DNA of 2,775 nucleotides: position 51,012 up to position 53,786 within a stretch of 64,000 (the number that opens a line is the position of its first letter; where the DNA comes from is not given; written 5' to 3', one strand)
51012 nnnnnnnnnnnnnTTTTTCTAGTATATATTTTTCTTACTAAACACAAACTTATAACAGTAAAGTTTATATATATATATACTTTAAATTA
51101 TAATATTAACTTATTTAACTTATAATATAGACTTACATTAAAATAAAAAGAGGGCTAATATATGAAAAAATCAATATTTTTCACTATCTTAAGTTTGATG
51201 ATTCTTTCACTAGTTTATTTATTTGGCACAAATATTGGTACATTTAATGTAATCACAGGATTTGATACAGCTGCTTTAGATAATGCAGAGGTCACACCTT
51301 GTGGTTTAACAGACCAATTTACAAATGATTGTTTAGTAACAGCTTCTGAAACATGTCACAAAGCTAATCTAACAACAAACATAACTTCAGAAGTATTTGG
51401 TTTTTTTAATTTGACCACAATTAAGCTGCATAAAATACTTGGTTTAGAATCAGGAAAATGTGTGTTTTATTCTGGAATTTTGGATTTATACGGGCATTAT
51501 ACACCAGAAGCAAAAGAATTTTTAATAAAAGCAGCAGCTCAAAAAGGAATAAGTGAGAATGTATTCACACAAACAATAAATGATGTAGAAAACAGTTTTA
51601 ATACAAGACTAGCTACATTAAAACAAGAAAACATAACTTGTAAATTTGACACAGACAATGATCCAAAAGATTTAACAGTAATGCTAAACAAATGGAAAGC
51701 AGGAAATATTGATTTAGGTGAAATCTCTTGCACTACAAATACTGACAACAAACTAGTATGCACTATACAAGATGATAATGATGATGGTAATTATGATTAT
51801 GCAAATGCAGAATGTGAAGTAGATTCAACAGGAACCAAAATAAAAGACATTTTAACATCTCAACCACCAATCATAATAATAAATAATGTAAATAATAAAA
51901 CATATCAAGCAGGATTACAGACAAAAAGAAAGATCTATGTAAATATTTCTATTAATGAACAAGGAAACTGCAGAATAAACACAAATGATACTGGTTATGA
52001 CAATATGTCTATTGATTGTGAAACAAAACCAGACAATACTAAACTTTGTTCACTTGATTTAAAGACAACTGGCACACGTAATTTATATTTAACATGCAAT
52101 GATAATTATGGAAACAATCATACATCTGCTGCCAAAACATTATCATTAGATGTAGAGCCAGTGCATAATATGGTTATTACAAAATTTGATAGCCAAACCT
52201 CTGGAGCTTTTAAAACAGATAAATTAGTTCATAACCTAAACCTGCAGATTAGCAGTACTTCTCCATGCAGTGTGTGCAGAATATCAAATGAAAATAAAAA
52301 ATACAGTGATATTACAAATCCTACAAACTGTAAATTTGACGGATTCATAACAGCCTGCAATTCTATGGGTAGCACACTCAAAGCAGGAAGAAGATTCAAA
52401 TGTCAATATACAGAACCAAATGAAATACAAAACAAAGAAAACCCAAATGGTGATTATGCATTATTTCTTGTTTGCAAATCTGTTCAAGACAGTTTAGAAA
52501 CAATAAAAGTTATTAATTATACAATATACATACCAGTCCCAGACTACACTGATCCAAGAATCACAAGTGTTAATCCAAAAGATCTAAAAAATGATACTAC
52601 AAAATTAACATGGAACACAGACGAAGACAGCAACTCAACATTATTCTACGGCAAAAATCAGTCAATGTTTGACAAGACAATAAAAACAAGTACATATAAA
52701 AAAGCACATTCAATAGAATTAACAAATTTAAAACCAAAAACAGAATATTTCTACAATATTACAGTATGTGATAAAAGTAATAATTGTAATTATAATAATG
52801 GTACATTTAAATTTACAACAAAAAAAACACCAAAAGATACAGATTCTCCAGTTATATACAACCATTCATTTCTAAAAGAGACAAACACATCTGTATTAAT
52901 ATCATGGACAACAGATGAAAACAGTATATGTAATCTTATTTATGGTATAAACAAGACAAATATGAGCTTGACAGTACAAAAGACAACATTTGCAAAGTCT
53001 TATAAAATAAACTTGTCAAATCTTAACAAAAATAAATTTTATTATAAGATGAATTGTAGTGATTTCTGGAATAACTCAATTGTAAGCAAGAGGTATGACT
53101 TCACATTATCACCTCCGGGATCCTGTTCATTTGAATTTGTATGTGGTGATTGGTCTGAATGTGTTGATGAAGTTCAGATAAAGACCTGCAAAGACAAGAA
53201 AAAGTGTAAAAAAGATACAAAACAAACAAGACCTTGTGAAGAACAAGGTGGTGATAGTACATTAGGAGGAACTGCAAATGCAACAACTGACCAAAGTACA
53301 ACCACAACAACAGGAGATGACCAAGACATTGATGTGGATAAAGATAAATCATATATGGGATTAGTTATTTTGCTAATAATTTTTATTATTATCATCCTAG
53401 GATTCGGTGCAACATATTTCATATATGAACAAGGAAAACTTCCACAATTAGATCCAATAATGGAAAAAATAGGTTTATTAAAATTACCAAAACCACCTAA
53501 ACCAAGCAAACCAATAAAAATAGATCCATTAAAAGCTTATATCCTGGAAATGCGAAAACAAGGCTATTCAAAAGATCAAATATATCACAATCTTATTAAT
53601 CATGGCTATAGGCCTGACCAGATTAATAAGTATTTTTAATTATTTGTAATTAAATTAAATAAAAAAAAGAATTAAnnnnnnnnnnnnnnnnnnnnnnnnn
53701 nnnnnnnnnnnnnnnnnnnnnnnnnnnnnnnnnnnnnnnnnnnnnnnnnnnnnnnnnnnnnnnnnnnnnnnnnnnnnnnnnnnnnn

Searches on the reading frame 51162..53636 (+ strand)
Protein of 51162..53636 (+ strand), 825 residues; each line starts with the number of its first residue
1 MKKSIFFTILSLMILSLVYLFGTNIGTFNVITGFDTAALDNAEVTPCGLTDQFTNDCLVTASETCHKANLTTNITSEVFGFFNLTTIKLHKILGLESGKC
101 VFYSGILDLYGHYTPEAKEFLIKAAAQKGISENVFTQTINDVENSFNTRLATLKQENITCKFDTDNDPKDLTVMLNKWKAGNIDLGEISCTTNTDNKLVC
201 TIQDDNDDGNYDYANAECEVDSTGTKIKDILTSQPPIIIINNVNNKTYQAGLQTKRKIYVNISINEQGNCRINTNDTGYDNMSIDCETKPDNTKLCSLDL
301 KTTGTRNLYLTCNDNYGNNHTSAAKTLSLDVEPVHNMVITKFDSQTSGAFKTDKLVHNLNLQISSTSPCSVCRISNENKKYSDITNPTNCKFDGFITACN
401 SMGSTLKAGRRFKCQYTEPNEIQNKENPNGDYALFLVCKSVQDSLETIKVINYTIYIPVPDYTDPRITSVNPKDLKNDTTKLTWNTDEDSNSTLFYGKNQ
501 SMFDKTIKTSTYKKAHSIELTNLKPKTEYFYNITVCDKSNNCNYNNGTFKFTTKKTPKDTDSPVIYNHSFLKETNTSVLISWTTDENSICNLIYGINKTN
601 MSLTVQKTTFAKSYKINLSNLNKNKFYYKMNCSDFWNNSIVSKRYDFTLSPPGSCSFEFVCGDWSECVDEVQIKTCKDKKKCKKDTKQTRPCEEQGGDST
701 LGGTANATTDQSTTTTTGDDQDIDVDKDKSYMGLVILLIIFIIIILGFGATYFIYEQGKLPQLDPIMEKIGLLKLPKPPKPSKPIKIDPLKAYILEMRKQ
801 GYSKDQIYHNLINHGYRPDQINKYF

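Call 60: search_protein_families(library=pfam, proteins=[window:51162-53636:+], max_evalue=0.00001)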
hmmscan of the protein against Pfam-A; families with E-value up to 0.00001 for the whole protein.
window:51162-53636:+ (825 aa): 1 family
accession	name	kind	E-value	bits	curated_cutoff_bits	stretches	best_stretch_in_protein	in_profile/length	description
PF16656.11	Pur_ac_phosph_N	-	2.5e-09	38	30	1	470-553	6-93/93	Purple acid Phosphatase, N-terminal domain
